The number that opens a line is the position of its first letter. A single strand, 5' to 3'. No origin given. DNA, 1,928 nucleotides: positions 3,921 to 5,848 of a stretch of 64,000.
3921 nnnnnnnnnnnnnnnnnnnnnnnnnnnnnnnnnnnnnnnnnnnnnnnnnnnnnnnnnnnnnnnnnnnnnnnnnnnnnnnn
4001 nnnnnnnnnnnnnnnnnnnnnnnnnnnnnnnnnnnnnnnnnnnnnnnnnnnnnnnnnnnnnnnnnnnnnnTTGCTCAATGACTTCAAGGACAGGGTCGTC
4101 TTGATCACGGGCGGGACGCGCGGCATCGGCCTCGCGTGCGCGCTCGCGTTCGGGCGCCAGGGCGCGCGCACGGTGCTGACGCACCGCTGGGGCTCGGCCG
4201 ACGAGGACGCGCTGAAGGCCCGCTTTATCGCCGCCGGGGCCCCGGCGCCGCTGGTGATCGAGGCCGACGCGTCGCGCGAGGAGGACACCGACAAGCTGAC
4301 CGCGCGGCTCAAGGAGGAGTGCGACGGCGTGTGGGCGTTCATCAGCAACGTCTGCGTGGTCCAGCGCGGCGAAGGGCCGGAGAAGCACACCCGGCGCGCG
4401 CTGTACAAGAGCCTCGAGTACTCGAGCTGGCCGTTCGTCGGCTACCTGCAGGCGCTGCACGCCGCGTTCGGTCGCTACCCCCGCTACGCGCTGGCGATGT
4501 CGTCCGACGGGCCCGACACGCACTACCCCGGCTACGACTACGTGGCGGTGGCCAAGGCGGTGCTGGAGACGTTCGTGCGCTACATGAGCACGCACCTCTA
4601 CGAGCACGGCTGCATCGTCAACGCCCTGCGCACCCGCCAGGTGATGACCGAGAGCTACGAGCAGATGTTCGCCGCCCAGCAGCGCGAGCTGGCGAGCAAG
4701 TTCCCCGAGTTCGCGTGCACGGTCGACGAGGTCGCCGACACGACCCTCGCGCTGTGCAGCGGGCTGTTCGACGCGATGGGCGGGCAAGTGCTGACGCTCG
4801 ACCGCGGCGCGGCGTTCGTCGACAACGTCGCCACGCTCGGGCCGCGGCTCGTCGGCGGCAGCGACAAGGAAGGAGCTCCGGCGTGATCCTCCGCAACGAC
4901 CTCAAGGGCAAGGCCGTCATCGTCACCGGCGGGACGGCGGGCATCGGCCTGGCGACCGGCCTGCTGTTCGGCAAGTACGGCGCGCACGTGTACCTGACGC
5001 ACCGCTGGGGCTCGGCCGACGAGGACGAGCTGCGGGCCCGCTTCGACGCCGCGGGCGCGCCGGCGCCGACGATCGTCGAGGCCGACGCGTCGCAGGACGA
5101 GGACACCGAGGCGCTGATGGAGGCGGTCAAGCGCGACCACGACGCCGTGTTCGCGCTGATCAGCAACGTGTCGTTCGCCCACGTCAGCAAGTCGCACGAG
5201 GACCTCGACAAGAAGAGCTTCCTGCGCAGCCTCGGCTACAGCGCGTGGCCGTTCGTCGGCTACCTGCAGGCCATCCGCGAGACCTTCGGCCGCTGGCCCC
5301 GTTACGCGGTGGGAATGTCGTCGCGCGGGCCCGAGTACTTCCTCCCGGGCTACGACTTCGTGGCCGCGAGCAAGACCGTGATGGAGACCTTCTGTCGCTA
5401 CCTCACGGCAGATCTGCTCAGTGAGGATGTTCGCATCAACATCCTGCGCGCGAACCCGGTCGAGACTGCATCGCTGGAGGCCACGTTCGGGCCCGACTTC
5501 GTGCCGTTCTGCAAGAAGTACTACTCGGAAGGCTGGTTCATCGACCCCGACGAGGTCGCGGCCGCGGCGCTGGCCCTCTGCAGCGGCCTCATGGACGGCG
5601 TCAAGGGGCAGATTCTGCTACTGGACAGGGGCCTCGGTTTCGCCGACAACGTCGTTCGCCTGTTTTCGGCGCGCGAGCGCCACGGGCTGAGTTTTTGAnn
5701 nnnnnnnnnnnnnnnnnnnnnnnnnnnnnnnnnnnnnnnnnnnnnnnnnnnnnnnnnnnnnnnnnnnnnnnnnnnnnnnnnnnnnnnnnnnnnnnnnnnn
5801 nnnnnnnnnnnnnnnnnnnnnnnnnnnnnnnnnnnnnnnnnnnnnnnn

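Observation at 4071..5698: Tandem FabI/FabL-type (SDR) enoyl reductases embedded in a beta-branching cassette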

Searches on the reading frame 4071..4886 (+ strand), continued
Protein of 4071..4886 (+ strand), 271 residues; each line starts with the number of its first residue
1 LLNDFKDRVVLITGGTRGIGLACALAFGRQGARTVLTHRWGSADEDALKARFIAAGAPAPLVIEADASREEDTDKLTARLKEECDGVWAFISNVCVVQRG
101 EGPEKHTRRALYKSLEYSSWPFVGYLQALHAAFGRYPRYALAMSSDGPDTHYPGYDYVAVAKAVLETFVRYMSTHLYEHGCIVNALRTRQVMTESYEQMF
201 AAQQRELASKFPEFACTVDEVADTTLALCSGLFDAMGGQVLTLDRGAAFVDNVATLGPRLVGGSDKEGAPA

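Call 53: predict_structure(alignment_id=A2)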
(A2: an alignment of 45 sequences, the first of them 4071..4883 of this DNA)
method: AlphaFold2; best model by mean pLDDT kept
length: 271 residues; sequences in the alignment: 45
mean_pLDDT: 90.1   pTM: 0.90
mean pLDDT of the five models: 90.1, 89.3, 89.1, 86.6, 86.3
residues with pLDDT >= 90: 183; 70-90: 73; 50-70: 10; < 50: 5
segments of 3 or more residues with pLDDT < 50: 268-271
pLDDT, mean of each block of 10 residues (from residue 1): 90 95 98 95 92 98 94 97 98 90 93 94 98 98 81 85 95 98 93 81 81 91 97 94 84 75 52 36
secondary structure, 60 per line:
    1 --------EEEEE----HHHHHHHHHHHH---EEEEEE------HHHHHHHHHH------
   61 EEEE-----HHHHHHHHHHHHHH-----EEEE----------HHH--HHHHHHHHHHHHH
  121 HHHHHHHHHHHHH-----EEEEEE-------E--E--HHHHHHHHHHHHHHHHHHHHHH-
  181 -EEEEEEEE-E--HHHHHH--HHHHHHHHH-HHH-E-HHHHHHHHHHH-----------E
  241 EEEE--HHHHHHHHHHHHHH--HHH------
elements in order: E9-13 H18-29 E33-38 H45-54 E61-64 H70-83 E89-92 H108-133 E139-144 H158-179 E182-189 H194-199 H202-210 H218-228 E240-244 H247-260
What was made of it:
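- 4071..4886 (+): SDR-A: FabL/FabI-type enoyl reductase paralogue. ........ at 4107-4130, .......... at 4176-4205, Tyr155-x6-Lys162 at 4533-4556, NALRTR at 4620-4637. AF2 model has pLDDT 90 and pTM 0.90 (call 53).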

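Call 67: search_protein_representatives(alignment_id=A2)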
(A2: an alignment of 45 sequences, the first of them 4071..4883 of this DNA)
Query: 45 sequences, 267 profile positions. Proteins with E-value up to 0.001 (for the whole library): 101660; up to 1e-10: 8013; up to 1e-30: 138. The best 150 are listed.
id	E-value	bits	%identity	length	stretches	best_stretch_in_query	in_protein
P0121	9.1e-243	818.4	-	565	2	2-263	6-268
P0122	1.2e-150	516.4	-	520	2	2-262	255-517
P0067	1.8e-135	466.6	-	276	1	1-263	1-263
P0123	1.1e-112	391.8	-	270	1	1-263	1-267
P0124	8.2e-101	353.0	-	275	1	1-259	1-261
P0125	9.9e-101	352.7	-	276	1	2-258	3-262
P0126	1.3e-97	342.5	-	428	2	6-262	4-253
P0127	2.0e-97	341.9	-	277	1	4-261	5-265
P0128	2.4e-97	341.6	-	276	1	2-262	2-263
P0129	1.4e-96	339.0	-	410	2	3-260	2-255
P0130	3.6e-94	331.2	-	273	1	5-262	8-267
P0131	2.4e-92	325.2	-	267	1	1-262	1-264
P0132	2.1e-91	322.1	-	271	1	1-262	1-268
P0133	1.0e-90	319.8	-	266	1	3-262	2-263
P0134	1.0e-90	319.8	-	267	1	3-261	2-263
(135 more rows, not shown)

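Call 80: predict_structure(alignment_id=A3)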
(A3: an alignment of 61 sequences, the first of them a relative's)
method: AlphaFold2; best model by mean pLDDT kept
length: 565 residues; sequences in the alignment: 61
mean_pLDDT: 84.5   pTM: 0.83
mean pLDDT of the five models: 84.5, 84.0, 81.4, 80.9, 80.3
residues with pLDDT >= 90: 298; 70-90: 163; 50-70: 76; < 50: 28
segments of 3 or more residues with pLDDT < 50: 268-292
pLDDT, mean of each block of 10 residues (from residue 1): 76 93 93 97 83 97 93 84 96 88 62 86 90 96 92 68 86 89 93 65 56 66 90 92 85 57 58 37 42 73 96 94 98 88 96 98 93 98 98 76 88 91 96 98 72 83 91 92 91 86 90 89 95 91 80 85 88
secondary structure, 60 per line:
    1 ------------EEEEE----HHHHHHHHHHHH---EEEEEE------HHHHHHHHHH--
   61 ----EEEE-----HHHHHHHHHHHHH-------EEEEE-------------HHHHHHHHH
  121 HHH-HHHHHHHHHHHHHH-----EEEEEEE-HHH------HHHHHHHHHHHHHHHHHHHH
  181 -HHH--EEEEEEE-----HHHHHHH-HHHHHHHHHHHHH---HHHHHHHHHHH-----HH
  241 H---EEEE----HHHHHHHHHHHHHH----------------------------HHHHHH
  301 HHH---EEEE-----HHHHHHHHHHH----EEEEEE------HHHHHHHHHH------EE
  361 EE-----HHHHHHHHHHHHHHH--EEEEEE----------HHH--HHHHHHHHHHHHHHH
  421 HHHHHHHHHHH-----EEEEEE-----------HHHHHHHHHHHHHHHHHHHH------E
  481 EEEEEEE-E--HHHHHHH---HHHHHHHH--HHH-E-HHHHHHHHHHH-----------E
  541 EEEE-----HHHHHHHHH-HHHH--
elements in order: E13-17 H22-33 E37-42 H49-58 E65-68 H74-86 E94-98 H112-123 H125-138 E144-150 H161-180 E187-193 H199-205 H207-219 H223-233 E245-248 H253-266 H295-303 E307-310 H316-326 E331-336 H343-352 E359-362 H368-382 E385-390 H406-431 E437-442 H454-473 E480-487 H492-498 H502-509 H518-528 E540-544 H550-558 H560-563
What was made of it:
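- The AF2 model of the fusion has pTM 0.83 despite a disordered linker, which implies a defined A:B arrangement (call 80).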

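Call 82: search_protein_families(library=pfam, proteins=[L025:3141-4262:+, L025:4893-6899:-, L025:7208-8164:-, L025:8881-9660:+, L025:9977-10801:+, L025:11597-12868:+, L025:13006-14220:+, L025:14281-15060:+, L025:15171-16877:-, L025:411-1448:-], max_evalue=0.00001)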
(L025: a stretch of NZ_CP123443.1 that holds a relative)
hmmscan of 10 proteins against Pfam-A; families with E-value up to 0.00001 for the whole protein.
L025:3141-4262:+ (373 aa): 0 families

L025:4893-6899:- (668 aa): 4 families
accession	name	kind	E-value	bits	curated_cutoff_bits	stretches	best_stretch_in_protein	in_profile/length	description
PF00557.29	Peptidase_M24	-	1.9e-41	142.5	23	1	353-596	1-207/208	Metallopeptidase family M24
PF16189.11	Creatinase_N_2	-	9.5e-33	113.9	29.7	1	174-351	3-161/161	Creatinase/Prolidase N-terminal domain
PF16188.10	Peptidase_M24_C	-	2.6e-15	56.5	28.9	1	603-665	1-63/63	C-terminal region of peptidase_M24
PF01321.24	Creatinase_N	-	1e-09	39.4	22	1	24-142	4-106/128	Creatinase/Prolidase N-terminal domain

L025:7208-8164:- (318 aa): 3 families
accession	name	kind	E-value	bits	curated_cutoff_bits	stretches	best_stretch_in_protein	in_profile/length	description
PF00781.29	DAGK_cat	-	3e-32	111.3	23.6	1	4-134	3-125/125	Diacylglycerol kinase catalytic domain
PF19279.4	YegS_C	-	1.4e-13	51.3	27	1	162-302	20-157/158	YegS C-terminal NAD kinase beta sandwich-like domain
PF01513.26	NAD_kinase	-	6.3e-06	27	25.5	1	33-84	49-99/130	ATP-NAD kinase N-terminal domain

L025:8881-9660:+ (259 aa): 2 families
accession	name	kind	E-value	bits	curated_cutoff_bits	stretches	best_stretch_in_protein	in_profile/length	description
PF00378.25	ECH_1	-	6.5e-33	114.6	27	1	26-244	9-229/251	Enoyl-CoA hydratase/isomerase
PF16113.10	ECH_2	-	2.8e-11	44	27.2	1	55-185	33-169/335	Enoyl-CoA hydratase/isomerase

L025:9977-10801:+ (274 aa): 2 families
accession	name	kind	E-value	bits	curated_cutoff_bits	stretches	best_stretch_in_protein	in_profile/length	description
PF13561.12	adh_short_C2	-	9.5e-35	120.7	27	1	18-252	6-235/236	Enoyl-(Acyl carrier protein) reductase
PF00106.31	adh_short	-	6.8e-23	81.6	26.6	1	9-199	1-188/195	short chain dehydrogenase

L025:11597-12868:+ (423 aa): 1 family
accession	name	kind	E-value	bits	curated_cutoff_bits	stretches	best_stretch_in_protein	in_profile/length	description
PF00155.27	Aminotran_1_2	-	1.1e-53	183.1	19.7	1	69-410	2-361/361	Aminotransferase class I and II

L025:13006-14220:+ (404 aa): 1 family
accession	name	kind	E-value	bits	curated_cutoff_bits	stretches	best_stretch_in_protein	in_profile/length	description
PF01053.26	Cys_Met_Meta_PP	-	1.8e-112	376.1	27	1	14-401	6-380/381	Cys/Met metabolism PLP-dependent enzyme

L025:14281-15060:+ (259 aa): 1 family
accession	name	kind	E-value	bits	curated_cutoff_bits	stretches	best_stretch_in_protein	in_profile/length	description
PF02545.19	Maf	-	1.2e-30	107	27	1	3-250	1-179/187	Maf-like protein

L025:15171-16877:- (568 aa): 3 families
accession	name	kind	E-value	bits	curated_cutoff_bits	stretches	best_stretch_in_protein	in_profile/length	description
PF07724.20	AAA_2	-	1.7e-29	103.4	27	1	319-453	19-165/166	AAA domain (Cdc48 subfamily)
PF00004.35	AAA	-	3.1e-13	50.7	21.2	1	361-457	49-129/131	ATPase family associated with various cellular activities (AAA)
PF07728.20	AAA_5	-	8.9e-06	26.2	22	0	84-120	1-38/139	AAA domain (dynein-related subfamily)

L025:411-1448:- (345 aa): 1 family
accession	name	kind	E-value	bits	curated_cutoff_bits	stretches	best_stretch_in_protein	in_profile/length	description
PF00962.28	A_deaminase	-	2.8e-65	221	27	1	14-337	1-329/330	Adenosine deaminase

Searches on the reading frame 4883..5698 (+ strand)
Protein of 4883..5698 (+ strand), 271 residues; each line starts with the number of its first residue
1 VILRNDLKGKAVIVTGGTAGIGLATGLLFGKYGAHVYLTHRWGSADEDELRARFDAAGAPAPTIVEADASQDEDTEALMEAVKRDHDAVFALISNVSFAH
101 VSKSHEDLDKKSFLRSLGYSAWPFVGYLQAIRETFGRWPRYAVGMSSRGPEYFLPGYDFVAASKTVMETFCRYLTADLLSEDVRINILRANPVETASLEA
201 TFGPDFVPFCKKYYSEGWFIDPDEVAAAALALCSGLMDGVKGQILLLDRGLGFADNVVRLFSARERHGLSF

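Call 9: search_protein_families(library=pfam, proteins=[window:4883-5698:+], max_evalue=0.01)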
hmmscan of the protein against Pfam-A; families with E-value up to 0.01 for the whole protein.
window:4883-5698:+ (271 aa): 3 families
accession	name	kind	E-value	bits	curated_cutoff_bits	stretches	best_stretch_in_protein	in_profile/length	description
PF13561.12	adh_short_C2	-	8.8e-32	111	27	1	19-251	6-235/236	Enoyl-(Acyl carrier protein) reductase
PF00106.31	adh_short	-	8.4e-16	58.5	26.6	1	10-198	1-187/195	short chain dehydrogenase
PF08659.16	KR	-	0.0025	18.2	22.6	1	12-93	3-86/180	KR domain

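Call 11: search_protein_families(library=ncbifam, proteins=[window:4883-5698:+], max_evalue=0.001)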
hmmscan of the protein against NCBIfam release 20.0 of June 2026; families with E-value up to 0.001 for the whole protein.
window:4883-5698:+ (271 aa): 160 families (the best 25 are shown)
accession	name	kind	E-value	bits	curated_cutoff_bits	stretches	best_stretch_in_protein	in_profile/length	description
NF005559.1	PRK07231.1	subfamily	2.1e-23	83.1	215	1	7-250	2-246/249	glucose 1-dehydrogenase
NF005975.0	PRK08063.1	equivalog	3.1e-20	72.5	328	1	8-251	3-246/250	enoyl-[acyl-carrier-protein] reductase FabL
NF009468.0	PRK12826.1-4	equivalog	7.8e-19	68.4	318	1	5-250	3-246/256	SDR family oxidoreductase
NF005908.0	PRK07889.1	equivalog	3.7e-17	62.9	299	1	7-251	5-251/256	enoyl-ACP reductase FabI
NF005075.0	PRK06500.1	equivalog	2.4e-16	59.9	336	1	6-235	3-230/249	SDR family oxidoreductase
NF005681.0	PRK07478.1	subfamily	5.2e-16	58.8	267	1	6-251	3-249/254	SDR family oxidoreductase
NF004202.0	PRK05653.2-2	equivalog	8.2e-16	58.3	333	1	6-250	4-246/259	3-oxoacyl-ACP reductase FabG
NF004791.0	PRK06138.1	equivalog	1.1e-15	57.6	312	1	6-100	2-93/252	SDR family oxidoreductase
NF006369.1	PRK08594.1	equivalog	2.9e-15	56.4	370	1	7-251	4-252/256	enoyl-ACP reductase FabI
NF005615.0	PRK07370.1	equivalog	5.3e-15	55.4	391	1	6-251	4-254/259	enoyl-ACP reductase FabI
NF009469.0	PRK12826.1-5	equivalog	1.1e-14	54.4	489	1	3-254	10-260/269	SDR family oxidoreductase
NF006267.0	PRK08416.1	equivalog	2e-14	53.9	369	1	143-253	148-259/260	enoyl-ACP reductase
NF005214.0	PRK06701.1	subfamily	6.8e-14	51.8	413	1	6-245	45-283/293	SDR family oxidoreductase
NF006266.0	PRK08415.1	equivalog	8.2e-14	51.6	441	1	33-251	31-249/274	enoyl-ACP reductase FabI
NF004778.0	PRK06124.1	equivalog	8.5e-14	51.6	303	1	5-251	7-252/256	SDR family oxidoreductase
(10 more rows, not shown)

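Call 15: search_solved_structures(query=window:4883-5695:+, max_evalue=0.00001, show_alignments=2)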
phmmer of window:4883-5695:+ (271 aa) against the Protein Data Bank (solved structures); distinct sequences matched with E-value up to 0.00001: 189 (the best 60 are shown).
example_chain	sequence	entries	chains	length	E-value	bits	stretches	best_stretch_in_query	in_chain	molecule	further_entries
8w0o_A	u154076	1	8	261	2.3e-16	63.3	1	5-251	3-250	Dehydrogenase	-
8w0n_A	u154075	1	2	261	4.5e-15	59.1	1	5-252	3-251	IRED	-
1ulu_A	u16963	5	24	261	3.2e-14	56.3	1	3-251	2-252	enoyl-acyl carrier protein reductase | ENOYL-[ACYL CARRIER PROTEIN] REDUCTASE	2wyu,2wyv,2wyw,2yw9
4nqz_A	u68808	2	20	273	5e-14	55.6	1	7-252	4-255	Enoyl-[acyl-carrier-protein] reductase [NADH] FabI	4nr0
3ay7_A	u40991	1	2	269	9.7e-14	54.7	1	5-251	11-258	Glucose 1-dehydrogenase 4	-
3aus_A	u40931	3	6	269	9.9e-14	54.7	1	5-251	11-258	Glucose 1-dehydrogenase 4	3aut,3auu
3ay6_A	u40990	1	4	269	1e-13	54.7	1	5-251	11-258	Glucose 1-dehydrogenase 4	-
8jtp_A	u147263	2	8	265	1.8e-13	53.8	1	7-254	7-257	Enoyl-[acyl-carrier-protein] reductase [NADH]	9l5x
2p91_A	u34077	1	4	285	3.4e-13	52.9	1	7-251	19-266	Enoyl-[acyl-carrier-protein] reductase [NADH]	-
8jfm_A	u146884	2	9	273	5.2e-13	52.3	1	7-251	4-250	Enoyl-[acyl-carrier-protein] reductase [NADH]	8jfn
8jfj_A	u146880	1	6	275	5.3e-13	52.3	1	7-251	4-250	Enoyl-[acyl-carrier-protein] reductase [NADH]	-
7f44_A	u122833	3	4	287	9.6e-13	51.4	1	7-252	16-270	Enoyl-[acyl-carrier-protein] reductase [NADH]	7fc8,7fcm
2pd3_A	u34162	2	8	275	1e-12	51.4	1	7-251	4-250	Enoyl-[acyl-carrier-protein] reductase [NADH]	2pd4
3pje_A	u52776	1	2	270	1.6e-12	50.7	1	7-254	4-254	Enoyl-[acyl-carrier-protein] reductase [NADH]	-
6y4d_A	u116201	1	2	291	2e-12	50.4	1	5-250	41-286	short-chain dehydrogenase/reductase (SDR)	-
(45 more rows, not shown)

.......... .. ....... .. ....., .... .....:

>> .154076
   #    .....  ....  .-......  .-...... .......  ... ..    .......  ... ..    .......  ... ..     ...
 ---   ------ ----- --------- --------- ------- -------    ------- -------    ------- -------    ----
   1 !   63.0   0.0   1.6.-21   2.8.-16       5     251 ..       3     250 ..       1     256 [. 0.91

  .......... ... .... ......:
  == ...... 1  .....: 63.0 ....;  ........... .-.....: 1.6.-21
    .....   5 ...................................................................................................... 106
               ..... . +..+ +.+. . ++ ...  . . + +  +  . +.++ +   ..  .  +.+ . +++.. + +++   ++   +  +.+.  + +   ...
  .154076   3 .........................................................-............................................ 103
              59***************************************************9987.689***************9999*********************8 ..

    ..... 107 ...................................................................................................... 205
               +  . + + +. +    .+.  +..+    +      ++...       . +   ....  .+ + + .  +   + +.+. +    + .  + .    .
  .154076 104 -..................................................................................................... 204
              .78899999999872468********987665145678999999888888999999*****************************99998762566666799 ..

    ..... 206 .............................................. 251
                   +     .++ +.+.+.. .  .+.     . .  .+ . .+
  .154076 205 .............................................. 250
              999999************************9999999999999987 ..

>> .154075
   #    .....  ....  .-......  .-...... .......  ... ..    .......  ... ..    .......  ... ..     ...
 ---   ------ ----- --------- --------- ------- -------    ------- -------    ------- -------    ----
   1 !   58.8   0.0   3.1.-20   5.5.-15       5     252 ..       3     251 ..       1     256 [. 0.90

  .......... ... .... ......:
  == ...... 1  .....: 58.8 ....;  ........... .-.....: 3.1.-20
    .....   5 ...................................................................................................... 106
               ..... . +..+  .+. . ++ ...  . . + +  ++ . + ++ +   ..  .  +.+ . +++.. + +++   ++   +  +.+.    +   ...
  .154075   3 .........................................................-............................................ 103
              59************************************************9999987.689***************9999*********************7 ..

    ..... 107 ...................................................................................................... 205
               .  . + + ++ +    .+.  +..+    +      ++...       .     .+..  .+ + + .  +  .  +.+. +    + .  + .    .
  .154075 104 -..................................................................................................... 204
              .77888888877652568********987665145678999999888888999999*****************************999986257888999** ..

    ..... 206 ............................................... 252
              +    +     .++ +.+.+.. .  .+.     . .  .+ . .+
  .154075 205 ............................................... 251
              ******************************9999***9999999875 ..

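Call 17: find_encoding_contigs(protein=window:4883-5695:+, flank=10000, max_places=6)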
Protein window:4883-5695:+ (271 aa): no gene with exactly this product is on record in the collection.
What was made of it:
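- Tried and rejected: Exact-sequence look-up of SDR-B. It is not on record (call 17).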
